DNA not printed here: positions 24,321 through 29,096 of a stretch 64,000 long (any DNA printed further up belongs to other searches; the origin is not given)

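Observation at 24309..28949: Stand-alone giant SF1 helicase fused to a DUF559/Vsr-like nuclease: candidate single-gene defence factor divergent from an ArsR-controlled operon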

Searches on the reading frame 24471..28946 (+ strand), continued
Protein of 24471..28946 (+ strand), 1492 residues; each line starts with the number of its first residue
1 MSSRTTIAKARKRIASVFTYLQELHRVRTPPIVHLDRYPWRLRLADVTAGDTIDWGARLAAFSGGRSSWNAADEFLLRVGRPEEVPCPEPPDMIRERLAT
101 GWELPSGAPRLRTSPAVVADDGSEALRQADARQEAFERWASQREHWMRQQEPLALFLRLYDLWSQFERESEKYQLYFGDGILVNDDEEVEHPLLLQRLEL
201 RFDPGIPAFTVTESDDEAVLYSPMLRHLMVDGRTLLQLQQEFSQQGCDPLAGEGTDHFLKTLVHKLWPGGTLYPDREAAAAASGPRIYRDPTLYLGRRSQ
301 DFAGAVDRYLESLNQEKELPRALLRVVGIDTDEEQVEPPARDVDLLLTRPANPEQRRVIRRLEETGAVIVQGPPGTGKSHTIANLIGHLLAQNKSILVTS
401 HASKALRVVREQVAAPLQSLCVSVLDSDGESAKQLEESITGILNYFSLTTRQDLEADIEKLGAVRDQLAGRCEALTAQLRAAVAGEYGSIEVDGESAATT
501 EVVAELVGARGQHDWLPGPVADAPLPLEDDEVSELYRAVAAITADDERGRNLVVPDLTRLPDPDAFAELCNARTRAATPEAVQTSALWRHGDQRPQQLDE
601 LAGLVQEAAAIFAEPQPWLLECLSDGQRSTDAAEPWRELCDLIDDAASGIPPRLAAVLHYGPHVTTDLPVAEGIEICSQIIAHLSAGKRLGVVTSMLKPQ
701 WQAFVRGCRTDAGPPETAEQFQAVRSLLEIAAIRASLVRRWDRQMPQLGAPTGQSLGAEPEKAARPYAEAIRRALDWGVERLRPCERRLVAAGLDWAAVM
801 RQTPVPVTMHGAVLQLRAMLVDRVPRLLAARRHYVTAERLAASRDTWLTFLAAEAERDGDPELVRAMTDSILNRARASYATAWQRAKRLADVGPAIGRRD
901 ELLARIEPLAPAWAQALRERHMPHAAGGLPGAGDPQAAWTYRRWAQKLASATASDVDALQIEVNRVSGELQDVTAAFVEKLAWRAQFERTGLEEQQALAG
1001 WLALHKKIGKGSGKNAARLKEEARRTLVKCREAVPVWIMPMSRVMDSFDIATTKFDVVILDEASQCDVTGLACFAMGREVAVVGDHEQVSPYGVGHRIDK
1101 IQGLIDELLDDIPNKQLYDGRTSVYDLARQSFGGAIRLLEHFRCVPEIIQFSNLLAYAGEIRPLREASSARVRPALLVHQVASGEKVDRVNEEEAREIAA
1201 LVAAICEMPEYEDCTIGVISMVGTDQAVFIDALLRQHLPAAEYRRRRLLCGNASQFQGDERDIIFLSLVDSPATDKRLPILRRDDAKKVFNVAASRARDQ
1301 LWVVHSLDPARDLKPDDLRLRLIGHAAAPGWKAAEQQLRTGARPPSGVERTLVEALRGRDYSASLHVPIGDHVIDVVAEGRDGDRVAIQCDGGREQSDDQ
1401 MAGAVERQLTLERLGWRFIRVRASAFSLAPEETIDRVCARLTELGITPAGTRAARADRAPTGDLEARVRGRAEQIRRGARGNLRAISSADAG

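Call 75: search_protein_families(library=ncbifam, proteins=[L086:5707-11517:+, L087:8010-12698:+], max_evalue=1e-10)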
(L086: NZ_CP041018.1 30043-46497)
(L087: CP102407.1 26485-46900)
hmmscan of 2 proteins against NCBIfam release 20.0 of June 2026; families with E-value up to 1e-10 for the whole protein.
L086:5707-11517:+ (1937 aa): 4 families
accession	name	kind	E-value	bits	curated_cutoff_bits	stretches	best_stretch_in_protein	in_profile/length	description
NF058533.1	antiphage_ProA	equivalog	1.6e-82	277.8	1500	2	480-1662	643-1782/1903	anti-phage protein ProA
NF042953.1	Hhe_antiphage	equivalog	2.2e-45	154.7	2000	2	1166-1571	1260-1677/1797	DUF4011 domain-containing anti-phage protein Hhe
NF040671.1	PLuB_AAA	exception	3.3e-23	81.1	999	1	1188-1458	963-1247/1256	PLuB system helicase-like protein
TIGR00376.1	TIGR00376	hypoth_equivalog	2.1e-22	79.3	348.9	0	503-610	176-276/639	IGHMBP2 family helicase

L087:8010-12698:+ (1563 aa): 4 families
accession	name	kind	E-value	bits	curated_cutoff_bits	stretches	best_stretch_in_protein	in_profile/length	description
NF058533.1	antiphage_ProA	equivalog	1e-61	208.8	1500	2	644-1455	918-1721/1903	anti-phage protein ProA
NF042953.1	Hhe_antiphage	equivalog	5.1e-41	140.2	2000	1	1029-1446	1261-1689/1797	DUF4011 domain-containing anti-phage protein Hhe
NF040671.1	PLuB_AAA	exception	3.6e-25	87.6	999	1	1046-1307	959-1231/1256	PLuB system helicase-like protein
TIGR00376.1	TIGR00376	hypoth_equivalog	3.1e-24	85.4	348.9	0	1046-1157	360-454/639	IGHMBP2 family helicase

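Call 89: search_protein_families(library=padloc, proteins=[L087:8010-12698:+, L086:5707-11517:+, P0055], max_evalue=1e-20)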
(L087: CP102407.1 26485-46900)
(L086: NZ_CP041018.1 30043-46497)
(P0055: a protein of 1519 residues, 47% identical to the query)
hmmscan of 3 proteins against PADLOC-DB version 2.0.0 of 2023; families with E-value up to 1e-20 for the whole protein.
L087:8010-12698:+ (1563 aa): 5 families
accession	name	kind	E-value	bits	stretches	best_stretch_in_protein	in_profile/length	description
PDLC05009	PDC-S37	-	1e-66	223.7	1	346-1450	288-1351/1550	-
PDLC03924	MkoC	-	3.6e-43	145.9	1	772-1305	375-941/1136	-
PDLC03920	MkoA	-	5.7e-38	128.8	1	950-1307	705-1075/1112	-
PDLC02194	Hhe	-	7.3e-29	97.7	1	1029-1440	1360-1783/1911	-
PDLC03921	MkoA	-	5.3e-27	92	0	1047-1307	1294-1566/1607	-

L086:5707-11517:+ (1937 aa): 5 families
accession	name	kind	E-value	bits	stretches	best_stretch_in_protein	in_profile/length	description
PDLC05009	PDC-S37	-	1.5e-74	249.6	1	976-1931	733-1533/1550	-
PDLC03920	MkoA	-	1.4e-34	117.6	0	1182-1437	786-1073/1112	-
PDLC03924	MkoC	-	1.5e-29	100.8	1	1185-1438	668-942/1136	-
PDLC02194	Hhe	-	1.6e-25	86.6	0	1166-1568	1359-1774/1911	-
PDLC03921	MkoA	-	2e-22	76.8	0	487-541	1027-1084/1607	-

P0055 (1519 aa): 5 families
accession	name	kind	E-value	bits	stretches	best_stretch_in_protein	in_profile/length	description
PDLC05009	PDC-S37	-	4.9e-57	191.6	2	1047-1492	916-1375/1550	-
PDLC03924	MkoC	-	2.1e-35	120.2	1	1065-1321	667-945/1136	-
PDLC03920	MkoA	-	2.9e-29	100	0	1067-1334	790-1082/1112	-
PDLC03921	MkoA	-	2.6e-26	89.7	0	1061-1319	1289-1566/1607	-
PDLC02194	Hhe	-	2.9e-26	89.1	0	1028-1457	1341-1784/1911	-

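Call 91: find_encoding_contigs(protein=P0011, flank=8000, max_places=1)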
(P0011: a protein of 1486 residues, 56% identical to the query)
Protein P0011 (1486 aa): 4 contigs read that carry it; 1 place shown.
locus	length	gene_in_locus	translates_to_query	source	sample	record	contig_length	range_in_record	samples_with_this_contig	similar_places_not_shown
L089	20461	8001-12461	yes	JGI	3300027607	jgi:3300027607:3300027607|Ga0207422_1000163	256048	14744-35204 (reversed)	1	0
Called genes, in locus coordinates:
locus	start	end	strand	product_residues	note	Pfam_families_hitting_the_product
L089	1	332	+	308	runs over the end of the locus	-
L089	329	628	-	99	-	-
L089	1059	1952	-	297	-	PF00561:Abhydrolase_1, PF12697:Abhydrolase_6, PF12146:Hydrolase_4, PF08386:Abhydrolase_4 (weak)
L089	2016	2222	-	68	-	-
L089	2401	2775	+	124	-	PF21157:DksA_N, PF01258:zf-dskA_traR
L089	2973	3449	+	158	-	PF00355:Rieske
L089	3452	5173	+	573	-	PF00033:Cytochrome_B, PF13631:Cytochrom_B_N_2, PF00032:Cytochrom_B_C (weak), PF00034:Cytochrom_C, PF13442:Cytochrome_CBB3 (weak)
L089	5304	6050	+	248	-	-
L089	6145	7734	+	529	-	PF07396:Porin_O_P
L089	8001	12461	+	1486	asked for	PF13086:AAA_11, PF13245:AAA_19 (weak), PF13604:AAA_30 (weak), PF13087:AAA_12, PF18741:MTES_1575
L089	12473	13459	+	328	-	-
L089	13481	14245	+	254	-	PF03808:Glyco_tran_WecG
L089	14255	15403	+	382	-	PF01370:Epimerase, PF04321:RmlD_sub_bind (weak), PF16363:GDP_Man_Dehyd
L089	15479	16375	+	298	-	PF01370:Epimerase, PF04321:RmlD_sub_bind, PF16363:GDP_Man_Dehyd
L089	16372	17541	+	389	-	PF01041:DegT_DnrJ_EryC1, PF00155:Aminotran_1_2 (weak)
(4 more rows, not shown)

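Call 92: find_encoding_contigs(protein=P0015, flank=8000, max_places=1)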
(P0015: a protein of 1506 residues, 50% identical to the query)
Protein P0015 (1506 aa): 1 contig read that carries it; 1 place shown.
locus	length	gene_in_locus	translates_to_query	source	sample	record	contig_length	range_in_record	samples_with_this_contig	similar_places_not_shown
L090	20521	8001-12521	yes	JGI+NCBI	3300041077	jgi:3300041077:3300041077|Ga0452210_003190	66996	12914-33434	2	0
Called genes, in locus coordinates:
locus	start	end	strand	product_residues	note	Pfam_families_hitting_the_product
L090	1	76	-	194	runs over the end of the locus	PF04542:Sigma70_r2, PF08281:Sigma70_r4_2, PF04545:Sigma70_r4 (faint)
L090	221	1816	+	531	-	PF00133:tRNA-synt_1, PF01406:tRNA-synt_1e, PF09334:tRNA-synt_1g, PF00133:tRNA-synt_1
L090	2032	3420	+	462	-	PF03051:Peptidase_C1_2, PF00112:Peptidase_C1 (faint)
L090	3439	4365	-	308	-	PF05359:DUF748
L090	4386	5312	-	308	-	PF01040:UbiA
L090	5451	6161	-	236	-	PF00702:Hydrolase, PF12710:HAD, PF13419:HAD_2, PF13242:Hydrolase_like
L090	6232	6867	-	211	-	PF01081:Aldolase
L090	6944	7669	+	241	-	PF00160:Pro_isomerase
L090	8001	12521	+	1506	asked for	PF00580:UvrD-helicase (weak), PF13086:AAA_11, PF13245:AAA_19 (weak), PF13604:AAA_30 (weak), PF20720:nSTAND3 (faint), PF05127:NAT10_TcmA_helicase (faint), PF13087:AAA_12, PF18741:MTES_1575, +1 more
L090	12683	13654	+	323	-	PF09754:PAC2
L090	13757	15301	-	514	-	PF05221:AdoHcyase, PF00670:AdoHcyase_NAD, PF02826:2-Hacid_dh_C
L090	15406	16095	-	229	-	-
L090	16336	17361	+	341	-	PF04389:Peptidase_M28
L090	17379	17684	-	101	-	-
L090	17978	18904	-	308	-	PF01022:HTH_5, PF12802:MarR_2, PF12840:HTH_20, PF13489:Methyltransf_23, PF01209:Ubie_methyltran, PF13847:Methyltransf_31, PF08241:Methyltransf_11, PF08242:Methyltransf_12, +4 more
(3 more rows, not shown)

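Call 93: find_encoding_contigs(protein=P0079, flank=8000, max_places=1)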
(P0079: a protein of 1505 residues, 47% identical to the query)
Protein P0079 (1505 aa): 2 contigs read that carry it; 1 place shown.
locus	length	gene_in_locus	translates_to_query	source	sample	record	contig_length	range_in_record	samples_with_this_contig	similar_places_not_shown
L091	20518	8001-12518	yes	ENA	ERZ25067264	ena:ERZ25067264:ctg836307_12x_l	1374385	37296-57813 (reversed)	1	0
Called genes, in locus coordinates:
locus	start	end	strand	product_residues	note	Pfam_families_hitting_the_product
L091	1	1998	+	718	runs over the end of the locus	PF13620:CarboxypepD_reg (weak)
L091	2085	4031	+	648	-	PF01011:PQQ, PF13360:PQQ_2 (faint)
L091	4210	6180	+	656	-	PF01011:PQQ, PF13360:PQQ_2 (faint)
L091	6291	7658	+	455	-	PF05598:DUF772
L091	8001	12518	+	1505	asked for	PF13086:AAA_11, PF13245:AAA_19 (faint), PF13604:AAA_30 (faint), PF13087:AAA_12, PF18741:MTES_1575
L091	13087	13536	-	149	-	PF13229:Beta_helix (weak)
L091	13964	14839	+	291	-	PF01738:DLH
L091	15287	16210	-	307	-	PF13276:HTH_21, PF00665:rve, PF13683:rve_3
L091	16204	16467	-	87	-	PF01527:HTH_Tnp_1, PF13384:HTH_23 (weak)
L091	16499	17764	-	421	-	PF00872:Transposase_mut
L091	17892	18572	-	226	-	-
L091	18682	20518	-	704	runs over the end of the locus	PF13435:Cytochrome_C554 (faint), PF14522:Cytochrome_C7 (faint), PF22113:Mtrc-MtrF_II-IV_dom (faint), PF09699:Paired_CXXCH_1 (faint)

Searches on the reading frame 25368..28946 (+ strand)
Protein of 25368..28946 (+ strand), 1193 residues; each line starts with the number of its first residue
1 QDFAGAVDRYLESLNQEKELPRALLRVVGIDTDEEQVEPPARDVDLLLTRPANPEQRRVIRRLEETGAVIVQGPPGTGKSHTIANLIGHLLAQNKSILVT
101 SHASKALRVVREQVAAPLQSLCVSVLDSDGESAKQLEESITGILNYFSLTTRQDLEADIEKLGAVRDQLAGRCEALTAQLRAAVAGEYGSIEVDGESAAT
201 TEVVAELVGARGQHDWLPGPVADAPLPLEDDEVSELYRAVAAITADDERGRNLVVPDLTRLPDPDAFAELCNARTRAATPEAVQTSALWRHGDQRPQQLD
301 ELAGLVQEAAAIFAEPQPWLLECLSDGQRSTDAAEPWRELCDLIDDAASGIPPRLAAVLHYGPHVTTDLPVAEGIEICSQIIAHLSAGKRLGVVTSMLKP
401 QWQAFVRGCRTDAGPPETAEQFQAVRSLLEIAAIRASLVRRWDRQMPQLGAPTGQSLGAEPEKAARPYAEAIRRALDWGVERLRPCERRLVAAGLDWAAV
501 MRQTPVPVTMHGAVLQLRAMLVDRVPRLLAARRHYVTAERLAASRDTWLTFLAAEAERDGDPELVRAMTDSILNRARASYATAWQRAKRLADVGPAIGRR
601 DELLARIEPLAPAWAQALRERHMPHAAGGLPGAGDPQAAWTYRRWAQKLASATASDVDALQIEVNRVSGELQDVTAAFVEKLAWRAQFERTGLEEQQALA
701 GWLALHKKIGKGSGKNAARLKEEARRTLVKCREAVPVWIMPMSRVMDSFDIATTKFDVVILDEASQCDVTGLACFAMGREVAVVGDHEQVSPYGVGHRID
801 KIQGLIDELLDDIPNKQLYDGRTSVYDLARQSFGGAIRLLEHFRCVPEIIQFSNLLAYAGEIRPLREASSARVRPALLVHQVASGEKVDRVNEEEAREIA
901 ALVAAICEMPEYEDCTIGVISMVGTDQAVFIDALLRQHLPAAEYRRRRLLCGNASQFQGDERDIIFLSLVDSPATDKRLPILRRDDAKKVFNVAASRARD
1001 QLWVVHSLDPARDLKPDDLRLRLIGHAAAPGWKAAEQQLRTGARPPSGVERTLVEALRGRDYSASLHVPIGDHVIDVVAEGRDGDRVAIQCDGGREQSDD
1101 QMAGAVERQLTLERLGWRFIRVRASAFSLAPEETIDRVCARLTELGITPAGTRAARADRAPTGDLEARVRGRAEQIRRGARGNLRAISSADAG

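Call 50: predict_structure(alignment_id=A2)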
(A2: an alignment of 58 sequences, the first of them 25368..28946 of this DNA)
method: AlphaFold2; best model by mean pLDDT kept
length: 1193 residues; sequences in the alignment: 58
mean_pLDDT: 79.1   pTM: 0.55
mean pLDDT of the five models: 79.1, 79.1, 78.4, 75.6, 74.2
residues with pLDDT >= 90: 288; 70-90: 658; 50-70: 126; < 50: 121
segments of 3 or more residues with pLDDT < 50: 35-41, 74-76, 787-803, 809-860, 1032-1041, 1152-1162, 1180-1193
pLDDT, mean of each block of 10 residues (from residue 1): 74 78 64 51 72 71 65 56 85 90 72 87 79 82 89 92 93 90 87 87 90 90 90 92 86 87 83 65 79 85 91 87 90 91 92 90 87 88 83 61 85 88 93 93 91 89 92 92 92 91 88 90 90 80 82 85 89 88 89 88 93 93 88 90 92 84 87 92 90 88 84 74 84 88 84 86 72 83 61 38 47 44 39 42 38 41 51 74 80 89 88 86 82 84 80 68 83 73 63 72 86 78 73 46 73 90 78 78 78 82 77 73 90 91 84 41 72 78 36 34
secondary structure, 60 per line:
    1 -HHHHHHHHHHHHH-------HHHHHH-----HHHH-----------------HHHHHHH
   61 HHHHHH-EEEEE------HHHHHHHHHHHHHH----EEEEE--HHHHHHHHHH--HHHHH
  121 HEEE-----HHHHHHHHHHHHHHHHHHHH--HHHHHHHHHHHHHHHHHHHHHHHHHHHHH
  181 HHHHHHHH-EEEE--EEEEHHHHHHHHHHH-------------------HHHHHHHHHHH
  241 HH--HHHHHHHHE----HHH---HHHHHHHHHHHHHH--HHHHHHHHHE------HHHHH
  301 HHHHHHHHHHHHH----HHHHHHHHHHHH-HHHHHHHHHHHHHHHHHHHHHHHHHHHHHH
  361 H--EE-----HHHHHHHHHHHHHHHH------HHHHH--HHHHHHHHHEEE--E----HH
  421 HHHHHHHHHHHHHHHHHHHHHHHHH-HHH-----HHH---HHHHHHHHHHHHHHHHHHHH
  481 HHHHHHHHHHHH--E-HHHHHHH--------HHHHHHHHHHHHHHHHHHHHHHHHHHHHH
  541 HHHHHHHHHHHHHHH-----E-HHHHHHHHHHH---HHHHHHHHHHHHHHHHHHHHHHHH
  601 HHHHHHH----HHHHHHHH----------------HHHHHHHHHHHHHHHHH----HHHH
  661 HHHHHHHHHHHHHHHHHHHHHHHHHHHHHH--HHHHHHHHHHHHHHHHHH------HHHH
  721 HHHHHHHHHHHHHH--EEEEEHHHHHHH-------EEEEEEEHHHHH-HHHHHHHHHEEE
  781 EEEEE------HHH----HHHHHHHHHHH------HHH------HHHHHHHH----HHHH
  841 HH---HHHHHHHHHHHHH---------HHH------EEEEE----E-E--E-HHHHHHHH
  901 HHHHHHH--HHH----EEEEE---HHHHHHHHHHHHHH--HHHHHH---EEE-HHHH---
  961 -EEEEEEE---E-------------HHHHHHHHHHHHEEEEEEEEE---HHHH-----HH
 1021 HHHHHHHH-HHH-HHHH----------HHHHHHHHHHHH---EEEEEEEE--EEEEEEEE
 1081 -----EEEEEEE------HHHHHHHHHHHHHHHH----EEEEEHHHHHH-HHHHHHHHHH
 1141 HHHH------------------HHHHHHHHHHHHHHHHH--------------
elements in order (helices of 4 or more, strands of 3 or more residues): H2-14 H22-27 H33-36 H54-66 E68-72 H79-92 E97-101 H104-113 H116-121 E122-124 H130-149 H152-188 E190-193 E196-199 H200-210 H230-242 H245-252 H264-277 H280-288 H296-313 H318-329 H331-361 H371-386 H393-397 H400-408 E409-411 H419-445 H461-492 H497-503 H512-555 H563-573 H577-607 H612-619 H636-652 H657-690 H693-710 H717-734 E737-741 H742-748 E756-762 H763-767 H769-777 E778-785 H799-809 H825-832 H837-842 H846-858 E877-881 H893-907 E917-921 H925-938 H941-946 E950-952 H954-957 E962-968 H986-997 E998-1006 H1010-1013 H1019-1028 H1034-1037 H1048-1059 E1063-1070 E1073-1080 E1086-1092 H1099-1114 E1119-1123 H1124-1129 H1131-1144 H1163-1179
